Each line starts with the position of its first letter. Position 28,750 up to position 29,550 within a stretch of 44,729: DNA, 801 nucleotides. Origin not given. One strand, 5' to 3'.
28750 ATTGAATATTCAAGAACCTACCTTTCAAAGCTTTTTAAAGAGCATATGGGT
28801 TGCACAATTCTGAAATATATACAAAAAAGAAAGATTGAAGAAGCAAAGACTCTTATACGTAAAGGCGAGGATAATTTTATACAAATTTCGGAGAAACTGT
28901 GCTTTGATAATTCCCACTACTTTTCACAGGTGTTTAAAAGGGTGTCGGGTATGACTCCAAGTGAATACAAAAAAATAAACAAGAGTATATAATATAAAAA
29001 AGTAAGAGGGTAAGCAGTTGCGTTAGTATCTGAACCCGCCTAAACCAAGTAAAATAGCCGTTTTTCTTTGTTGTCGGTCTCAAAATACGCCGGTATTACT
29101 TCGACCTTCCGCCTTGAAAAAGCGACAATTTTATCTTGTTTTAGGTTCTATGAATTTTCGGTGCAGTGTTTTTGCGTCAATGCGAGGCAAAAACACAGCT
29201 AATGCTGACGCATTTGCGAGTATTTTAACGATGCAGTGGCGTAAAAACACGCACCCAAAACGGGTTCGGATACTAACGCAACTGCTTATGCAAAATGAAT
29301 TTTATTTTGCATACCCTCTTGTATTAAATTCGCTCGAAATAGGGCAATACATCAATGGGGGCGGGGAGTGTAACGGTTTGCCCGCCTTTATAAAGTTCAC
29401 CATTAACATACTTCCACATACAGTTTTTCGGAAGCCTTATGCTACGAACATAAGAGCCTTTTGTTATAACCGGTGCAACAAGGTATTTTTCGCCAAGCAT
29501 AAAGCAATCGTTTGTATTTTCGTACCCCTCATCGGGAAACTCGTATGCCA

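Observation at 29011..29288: Two collinear elements of about 279 nt have conserved internal blocks at fixed spacing but closing helices of different sequence: a candidate structured RNA or atypical MITE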

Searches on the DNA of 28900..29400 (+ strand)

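Call 6: search_rna_families(source=window, start=28900, end=29400, threshold=evalue, max_evalue=10, show_alignments=3)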
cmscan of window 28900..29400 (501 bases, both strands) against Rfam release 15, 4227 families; matches with E-value up to 10: 4.
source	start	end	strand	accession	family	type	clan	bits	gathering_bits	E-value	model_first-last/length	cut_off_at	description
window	29076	29202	-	RF03096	RAGATH-19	Gene; sRNA;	-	16.8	85.6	3.8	1-141/141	no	RAGATH-19 RNA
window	29203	29257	-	RF01382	HIV-1_SL4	Cis-reg;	-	15.2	31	2.4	1-20/20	no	HIV-1 stem-loop 4 packaging signal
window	28967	29043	+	RF01675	CrcZ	Gene; sRNA;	-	12.7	95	0.33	1-398/398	no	Pseudomonas sRNA CrcZ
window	29325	29351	-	RF01828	SprD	Gene; sRNA;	-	11.6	100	8.4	33-59/142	no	Small pathogenicity island RNA D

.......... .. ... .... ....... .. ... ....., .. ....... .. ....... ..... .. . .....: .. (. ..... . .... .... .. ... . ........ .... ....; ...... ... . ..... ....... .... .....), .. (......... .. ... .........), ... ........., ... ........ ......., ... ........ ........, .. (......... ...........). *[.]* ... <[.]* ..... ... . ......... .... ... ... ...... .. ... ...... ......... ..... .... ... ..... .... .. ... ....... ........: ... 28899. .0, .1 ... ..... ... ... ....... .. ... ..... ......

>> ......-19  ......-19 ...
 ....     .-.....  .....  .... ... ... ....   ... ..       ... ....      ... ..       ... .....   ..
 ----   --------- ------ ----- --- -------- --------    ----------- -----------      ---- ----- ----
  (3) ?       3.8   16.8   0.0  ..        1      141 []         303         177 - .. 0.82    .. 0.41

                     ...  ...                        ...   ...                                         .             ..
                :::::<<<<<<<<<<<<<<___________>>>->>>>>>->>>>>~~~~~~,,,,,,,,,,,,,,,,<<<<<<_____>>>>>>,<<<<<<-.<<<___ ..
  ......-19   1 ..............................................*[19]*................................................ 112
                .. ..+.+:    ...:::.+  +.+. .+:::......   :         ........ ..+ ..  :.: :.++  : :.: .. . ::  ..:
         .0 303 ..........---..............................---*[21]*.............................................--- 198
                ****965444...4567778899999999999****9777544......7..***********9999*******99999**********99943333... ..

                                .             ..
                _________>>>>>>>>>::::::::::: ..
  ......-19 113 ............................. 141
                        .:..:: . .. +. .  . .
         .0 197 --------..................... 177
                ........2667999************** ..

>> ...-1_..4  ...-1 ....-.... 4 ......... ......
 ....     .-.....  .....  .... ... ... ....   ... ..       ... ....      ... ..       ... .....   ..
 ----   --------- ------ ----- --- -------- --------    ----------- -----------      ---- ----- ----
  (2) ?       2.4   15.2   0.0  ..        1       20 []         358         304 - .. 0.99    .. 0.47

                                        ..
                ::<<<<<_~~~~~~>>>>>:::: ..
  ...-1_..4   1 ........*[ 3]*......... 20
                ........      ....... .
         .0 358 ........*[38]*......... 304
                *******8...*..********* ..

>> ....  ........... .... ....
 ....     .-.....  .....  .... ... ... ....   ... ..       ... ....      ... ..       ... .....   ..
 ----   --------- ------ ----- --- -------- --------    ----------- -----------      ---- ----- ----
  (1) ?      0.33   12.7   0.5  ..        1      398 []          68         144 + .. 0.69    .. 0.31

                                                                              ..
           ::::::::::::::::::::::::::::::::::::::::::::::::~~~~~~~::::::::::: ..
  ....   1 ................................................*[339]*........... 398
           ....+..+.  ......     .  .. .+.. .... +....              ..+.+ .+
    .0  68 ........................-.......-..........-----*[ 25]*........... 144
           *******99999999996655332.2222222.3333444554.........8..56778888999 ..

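Call 11: search_dna_similar(query=window:29005-29295:+, collection=phages, mode=distant, max_evalue=10)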
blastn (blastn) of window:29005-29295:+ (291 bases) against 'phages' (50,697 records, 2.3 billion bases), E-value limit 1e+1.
Records with a match: 12; places in all: 12; records where one place covers at least 80% of the query: 0.
Best place of each record, by identity: 90-95% 12.
By first word of the organism name: Erwinia 6; Moraxella 4; Serratia 2.
By host as written in the record: Moraxella catarrhalis 4; Erwinia amylovora SNUABM_01 3; Erwinia amylovora 3; Serratia marcescens UCC2017 2.
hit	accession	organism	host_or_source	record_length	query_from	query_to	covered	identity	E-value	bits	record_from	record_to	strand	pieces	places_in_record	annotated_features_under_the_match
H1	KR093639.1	Moraxella phage Mcat15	Moraxella catarrhalis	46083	165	192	10%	92.9%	8e-2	43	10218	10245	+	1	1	none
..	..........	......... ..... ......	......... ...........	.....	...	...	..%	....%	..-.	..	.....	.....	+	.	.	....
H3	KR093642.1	Moraxella phage Mcat18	Moraxella catarrhalis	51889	165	192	10%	92.9%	8e-2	43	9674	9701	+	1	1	none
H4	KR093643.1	Moraxella phage Mcat19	Moraxella catarrhalis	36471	165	192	10%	92.9%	8e-2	43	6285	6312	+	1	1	none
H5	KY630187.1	Serratia phage BF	Serratia marcescens UCC2017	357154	43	68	9%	92.3%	1e+0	39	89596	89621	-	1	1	hypothetical protein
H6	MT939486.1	Erwinia phage pEa_SNUABM_12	Erwinia amylovora SNUABM_01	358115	43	68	9%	92.3%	1e+0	39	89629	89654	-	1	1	hypothetical protein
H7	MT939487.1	Erwinia phage pEa_SNUABM_47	Erwinia amylovora SNUABM_01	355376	43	68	9%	92.3%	1e+0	39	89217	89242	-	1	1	hypothetical protein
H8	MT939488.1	Erwinia phage pEa_SNUABM_50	Erwinia amylovora SNUABM_01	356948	43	68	9%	92.3%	1e+0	39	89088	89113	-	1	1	hypothetical protein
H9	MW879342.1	Erwinia phage pEa_SNUABM_19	Erwinia amylovora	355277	43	68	9%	92.3%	1e+0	39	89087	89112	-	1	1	hypothetical protein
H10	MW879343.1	Erwinia phage pEa_SNUABM_44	Erwinia amylovora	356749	43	68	9%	92.3%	1e+0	39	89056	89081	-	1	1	hypothetical protein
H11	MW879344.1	Erwinia phage pEa_SNUABM_49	Erwinia amylovora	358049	43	68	9%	92.3%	1e+0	39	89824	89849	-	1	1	hypothetical protein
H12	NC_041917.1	Serratia phage BF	Serratia marcescens UCC2017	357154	43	68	9%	92.3%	1e+0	39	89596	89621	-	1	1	hypothetical protein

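Call 12: search_dna_similar(query=window:29005-29295:+, collection=plasmids, mode=distant, max_evalue=10)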
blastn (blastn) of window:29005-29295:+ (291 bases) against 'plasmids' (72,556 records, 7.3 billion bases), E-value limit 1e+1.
Records with a match: 4; places in all: 4; records where one place covers at least 80% of the query: 0.
Best place of each record, by identity: 95-99% 3; 80-90% 1.
By first word of the organism name: Clostridium 3; Mesomycoplasma 1.
By predicted mobility (MOB-suite, as given by PLSDB): non-mobilizable 4.
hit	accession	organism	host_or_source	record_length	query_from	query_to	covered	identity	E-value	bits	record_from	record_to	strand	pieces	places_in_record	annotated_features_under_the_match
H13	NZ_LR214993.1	Mesomycoplasma hyopneumoniae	Pig,lung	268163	114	145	11%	87.9%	3e+0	39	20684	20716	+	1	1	pgsA: CDP-diacylglycerol--glycerol-3-phosphate 3-phosphatidyltransferase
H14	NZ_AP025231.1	Clostridium perfringens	-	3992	37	60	8%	95.8%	3e+0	40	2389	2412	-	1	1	none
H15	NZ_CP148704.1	Clostridium perfringens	Dog,single cell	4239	37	60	8%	95.8%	3e+0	40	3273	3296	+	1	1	none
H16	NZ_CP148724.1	Clostridium perfringens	Dog,single cell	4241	37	60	8%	95.8%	3e+0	40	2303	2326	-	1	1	none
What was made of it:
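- On IS630 / Tc1-mariner-mobilised MITE (RUP-like): No ISfinder-type library and no whole host genomes were available. blastn of E1 against phage and plasmid collections found nothing (calls 11, 12).
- Tried and rejected: blastn of E1 against phage and plasmid collections gave only short chance hits (calls 11, 12).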
